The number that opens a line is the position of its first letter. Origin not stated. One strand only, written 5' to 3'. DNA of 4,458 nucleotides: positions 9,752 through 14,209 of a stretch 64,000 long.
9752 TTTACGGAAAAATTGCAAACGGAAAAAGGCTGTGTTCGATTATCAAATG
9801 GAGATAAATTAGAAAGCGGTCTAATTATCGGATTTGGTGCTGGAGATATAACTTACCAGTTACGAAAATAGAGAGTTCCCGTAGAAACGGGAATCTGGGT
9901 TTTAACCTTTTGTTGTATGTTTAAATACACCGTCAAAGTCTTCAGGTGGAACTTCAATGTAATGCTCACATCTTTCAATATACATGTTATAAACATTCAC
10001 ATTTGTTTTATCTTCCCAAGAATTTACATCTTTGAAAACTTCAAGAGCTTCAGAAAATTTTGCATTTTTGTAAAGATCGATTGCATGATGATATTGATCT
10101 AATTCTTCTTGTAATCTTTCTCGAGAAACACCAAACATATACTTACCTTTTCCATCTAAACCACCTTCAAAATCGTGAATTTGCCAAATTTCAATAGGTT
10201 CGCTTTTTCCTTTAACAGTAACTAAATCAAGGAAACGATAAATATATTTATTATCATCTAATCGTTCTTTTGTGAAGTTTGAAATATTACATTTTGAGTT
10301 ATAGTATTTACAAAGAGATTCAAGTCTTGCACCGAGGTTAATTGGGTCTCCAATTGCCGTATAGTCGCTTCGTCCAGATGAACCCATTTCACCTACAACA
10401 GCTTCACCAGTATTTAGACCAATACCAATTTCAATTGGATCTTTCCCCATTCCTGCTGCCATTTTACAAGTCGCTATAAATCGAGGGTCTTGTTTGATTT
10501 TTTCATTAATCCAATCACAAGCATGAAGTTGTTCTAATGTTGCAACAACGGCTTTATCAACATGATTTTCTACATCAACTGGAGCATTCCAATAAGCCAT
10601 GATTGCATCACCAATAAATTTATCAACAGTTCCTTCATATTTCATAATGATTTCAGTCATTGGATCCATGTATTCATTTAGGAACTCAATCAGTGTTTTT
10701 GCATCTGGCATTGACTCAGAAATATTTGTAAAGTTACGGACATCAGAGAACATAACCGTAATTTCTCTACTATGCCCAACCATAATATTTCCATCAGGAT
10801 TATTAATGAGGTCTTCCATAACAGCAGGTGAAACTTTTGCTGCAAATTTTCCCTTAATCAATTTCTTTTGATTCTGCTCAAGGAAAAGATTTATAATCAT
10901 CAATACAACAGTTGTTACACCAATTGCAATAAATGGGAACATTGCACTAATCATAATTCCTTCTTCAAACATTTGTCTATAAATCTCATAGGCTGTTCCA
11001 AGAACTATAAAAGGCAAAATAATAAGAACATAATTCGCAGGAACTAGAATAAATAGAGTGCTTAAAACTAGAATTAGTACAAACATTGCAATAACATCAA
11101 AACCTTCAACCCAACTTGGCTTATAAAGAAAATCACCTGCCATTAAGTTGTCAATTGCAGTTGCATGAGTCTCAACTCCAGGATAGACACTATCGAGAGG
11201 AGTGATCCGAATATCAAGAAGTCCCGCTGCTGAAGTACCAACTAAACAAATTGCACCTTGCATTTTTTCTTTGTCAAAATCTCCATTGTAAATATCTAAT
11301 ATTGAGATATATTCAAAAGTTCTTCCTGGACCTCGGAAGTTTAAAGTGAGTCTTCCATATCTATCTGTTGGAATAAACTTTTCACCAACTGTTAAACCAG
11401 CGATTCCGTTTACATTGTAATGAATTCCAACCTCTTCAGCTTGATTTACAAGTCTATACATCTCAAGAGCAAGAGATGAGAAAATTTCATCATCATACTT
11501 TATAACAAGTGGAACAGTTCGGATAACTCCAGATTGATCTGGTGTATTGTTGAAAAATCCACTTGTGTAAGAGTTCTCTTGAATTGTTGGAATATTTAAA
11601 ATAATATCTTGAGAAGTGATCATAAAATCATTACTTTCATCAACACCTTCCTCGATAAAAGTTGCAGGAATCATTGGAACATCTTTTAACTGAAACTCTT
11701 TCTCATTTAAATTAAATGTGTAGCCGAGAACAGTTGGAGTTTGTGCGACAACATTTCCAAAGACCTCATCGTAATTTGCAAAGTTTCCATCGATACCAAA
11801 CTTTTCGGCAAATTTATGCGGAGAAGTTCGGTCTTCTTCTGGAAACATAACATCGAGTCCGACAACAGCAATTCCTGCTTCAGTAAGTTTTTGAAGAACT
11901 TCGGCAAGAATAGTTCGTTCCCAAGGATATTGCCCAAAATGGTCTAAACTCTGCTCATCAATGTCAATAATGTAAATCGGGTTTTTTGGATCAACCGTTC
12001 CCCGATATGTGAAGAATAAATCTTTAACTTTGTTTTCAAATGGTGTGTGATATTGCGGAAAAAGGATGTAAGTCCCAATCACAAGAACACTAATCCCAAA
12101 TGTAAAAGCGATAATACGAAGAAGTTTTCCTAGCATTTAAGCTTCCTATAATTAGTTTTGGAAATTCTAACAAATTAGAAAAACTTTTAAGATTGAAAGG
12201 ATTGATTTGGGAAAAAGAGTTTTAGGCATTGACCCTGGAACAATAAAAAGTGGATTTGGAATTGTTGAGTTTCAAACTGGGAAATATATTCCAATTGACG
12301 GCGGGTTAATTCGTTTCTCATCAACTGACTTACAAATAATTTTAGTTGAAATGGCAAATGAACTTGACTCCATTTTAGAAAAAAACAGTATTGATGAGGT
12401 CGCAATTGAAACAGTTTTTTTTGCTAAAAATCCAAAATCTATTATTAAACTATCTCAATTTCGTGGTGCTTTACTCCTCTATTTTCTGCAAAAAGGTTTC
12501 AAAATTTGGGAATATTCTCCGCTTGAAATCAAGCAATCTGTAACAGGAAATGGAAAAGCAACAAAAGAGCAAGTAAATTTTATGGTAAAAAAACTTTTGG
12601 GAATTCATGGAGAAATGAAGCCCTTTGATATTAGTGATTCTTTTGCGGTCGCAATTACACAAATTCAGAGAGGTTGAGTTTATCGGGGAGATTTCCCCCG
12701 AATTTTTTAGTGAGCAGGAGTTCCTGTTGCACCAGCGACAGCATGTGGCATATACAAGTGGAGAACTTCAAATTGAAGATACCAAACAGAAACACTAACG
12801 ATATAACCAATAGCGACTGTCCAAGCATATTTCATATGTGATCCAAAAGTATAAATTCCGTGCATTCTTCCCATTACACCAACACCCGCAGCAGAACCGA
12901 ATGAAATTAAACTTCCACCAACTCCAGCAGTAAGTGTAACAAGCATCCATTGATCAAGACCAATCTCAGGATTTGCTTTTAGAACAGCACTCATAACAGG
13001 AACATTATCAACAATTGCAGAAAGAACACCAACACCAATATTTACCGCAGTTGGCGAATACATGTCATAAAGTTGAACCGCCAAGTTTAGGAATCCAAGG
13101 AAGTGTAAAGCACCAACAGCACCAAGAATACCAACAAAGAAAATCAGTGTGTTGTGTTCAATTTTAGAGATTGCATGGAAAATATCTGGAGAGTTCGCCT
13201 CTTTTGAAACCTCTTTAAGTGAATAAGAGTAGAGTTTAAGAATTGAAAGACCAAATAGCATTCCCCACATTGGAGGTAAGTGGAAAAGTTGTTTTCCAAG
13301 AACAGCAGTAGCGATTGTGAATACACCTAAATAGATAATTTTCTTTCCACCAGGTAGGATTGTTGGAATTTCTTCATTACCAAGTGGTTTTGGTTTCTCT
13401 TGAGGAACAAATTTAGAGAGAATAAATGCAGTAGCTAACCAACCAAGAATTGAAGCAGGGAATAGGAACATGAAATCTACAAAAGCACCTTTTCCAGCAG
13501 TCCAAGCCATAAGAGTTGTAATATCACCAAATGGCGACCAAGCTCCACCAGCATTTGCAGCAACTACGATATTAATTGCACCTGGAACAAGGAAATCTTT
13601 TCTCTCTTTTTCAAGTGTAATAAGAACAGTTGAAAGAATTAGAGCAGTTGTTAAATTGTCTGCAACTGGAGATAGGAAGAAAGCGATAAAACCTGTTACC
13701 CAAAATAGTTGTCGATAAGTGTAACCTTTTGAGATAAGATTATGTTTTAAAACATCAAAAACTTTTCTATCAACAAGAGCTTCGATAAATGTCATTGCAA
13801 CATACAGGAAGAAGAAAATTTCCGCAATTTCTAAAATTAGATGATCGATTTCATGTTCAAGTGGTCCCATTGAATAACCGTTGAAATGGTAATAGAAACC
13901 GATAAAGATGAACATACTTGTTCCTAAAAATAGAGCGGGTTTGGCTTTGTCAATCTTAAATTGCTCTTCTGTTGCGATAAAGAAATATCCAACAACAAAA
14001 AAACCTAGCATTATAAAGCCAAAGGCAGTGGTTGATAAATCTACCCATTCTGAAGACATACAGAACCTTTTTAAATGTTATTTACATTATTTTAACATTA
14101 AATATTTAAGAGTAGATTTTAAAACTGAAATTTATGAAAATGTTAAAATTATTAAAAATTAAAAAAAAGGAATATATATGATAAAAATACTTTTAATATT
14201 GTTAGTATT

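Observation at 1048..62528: Hyper-abundant oriented word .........(C): >=50 copies in 64 kb, both orientations, all intragenic - candidate DNA uptake signal sequence (alternative: Chi-like site)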

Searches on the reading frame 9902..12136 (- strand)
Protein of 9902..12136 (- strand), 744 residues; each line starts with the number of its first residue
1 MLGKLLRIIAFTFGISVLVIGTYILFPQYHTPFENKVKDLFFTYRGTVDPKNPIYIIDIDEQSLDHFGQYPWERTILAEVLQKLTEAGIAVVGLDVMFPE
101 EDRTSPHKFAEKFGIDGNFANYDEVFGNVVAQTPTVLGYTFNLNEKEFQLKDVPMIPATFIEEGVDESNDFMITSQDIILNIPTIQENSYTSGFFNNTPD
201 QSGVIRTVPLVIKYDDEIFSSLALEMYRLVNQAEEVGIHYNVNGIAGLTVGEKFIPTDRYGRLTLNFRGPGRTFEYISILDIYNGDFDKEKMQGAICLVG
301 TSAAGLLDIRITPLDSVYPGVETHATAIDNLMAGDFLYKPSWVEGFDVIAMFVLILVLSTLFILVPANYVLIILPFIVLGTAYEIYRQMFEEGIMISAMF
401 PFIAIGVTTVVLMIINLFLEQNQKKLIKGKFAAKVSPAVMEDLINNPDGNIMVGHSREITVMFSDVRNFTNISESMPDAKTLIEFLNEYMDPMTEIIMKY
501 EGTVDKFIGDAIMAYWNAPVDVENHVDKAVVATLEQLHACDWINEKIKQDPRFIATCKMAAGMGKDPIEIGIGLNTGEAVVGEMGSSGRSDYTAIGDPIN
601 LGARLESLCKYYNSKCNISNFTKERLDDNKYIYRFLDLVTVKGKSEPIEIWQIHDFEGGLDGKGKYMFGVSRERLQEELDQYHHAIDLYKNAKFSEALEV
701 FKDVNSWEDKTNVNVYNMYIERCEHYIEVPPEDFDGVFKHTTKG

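Call 34: search_protein_families(library=pfam, proteins=[window:9902-12136:-], max_evalue=0.00001)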
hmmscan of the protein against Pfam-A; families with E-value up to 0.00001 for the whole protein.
window:9902-12136:- (744 aa): 2 families
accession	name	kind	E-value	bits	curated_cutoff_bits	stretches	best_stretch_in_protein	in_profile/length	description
PF05226.16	CHASE2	-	5.4e-55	187.2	26.3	1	22-356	7-256/257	CHASE2 domain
PF00211.25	Guanylate_cyc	-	1.4e-19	70.9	21.9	1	456-653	6-181/183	Adenylate and Guanylate cyclase catalytic domain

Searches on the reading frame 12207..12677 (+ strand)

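Call 35: search_protein_families(library=pfam, proteins=[window:12207-12677:+], max_evalue=0.00001)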
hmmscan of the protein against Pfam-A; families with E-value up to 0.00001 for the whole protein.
window:12207-12677:+ (156 aa): 1 family
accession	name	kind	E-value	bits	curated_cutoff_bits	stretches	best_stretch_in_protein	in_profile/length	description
PF02075.23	RuvC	-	3.5e-45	154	22.2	1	5-151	1-147/148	Crossover junction endodeoxyribonuclease RuvC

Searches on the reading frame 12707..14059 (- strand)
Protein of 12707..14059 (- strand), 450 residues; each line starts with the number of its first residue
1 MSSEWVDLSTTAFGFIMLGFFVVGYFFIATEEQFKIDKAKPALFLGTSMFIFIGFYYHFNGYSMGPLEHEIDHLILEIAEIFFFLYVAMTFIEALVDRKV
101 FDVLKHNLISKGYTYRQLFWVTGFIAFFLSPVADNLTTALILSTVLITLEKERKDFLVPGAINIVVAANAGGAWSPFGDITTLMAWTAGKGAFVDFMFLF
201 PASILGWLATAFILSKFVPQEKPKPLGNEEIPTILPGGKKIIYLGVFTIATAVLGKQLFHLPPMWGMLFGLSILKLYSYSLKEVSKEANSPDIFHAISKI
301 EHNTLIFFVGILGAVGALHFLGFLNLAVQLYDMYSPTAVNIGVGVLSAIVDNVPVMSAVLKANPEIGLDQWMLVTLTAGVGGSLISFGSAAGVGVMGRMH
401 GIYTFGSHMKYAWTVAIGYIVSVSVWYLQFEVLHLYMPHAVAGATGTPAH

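Call 35: search_protein_families(library=pfam, proteins=[window:12707-14059:-], max_evalue=0.00001)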
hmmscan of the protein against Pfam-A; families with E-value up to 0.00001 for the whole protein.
window:12707-14059:- (450 aa): 1 family
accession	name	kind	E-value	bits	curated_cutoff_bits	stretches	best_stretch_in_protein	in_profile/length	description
PF03600.22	CitMHS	-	4e-29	102.2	31.9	1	25-379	1-336/336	Citrate transporter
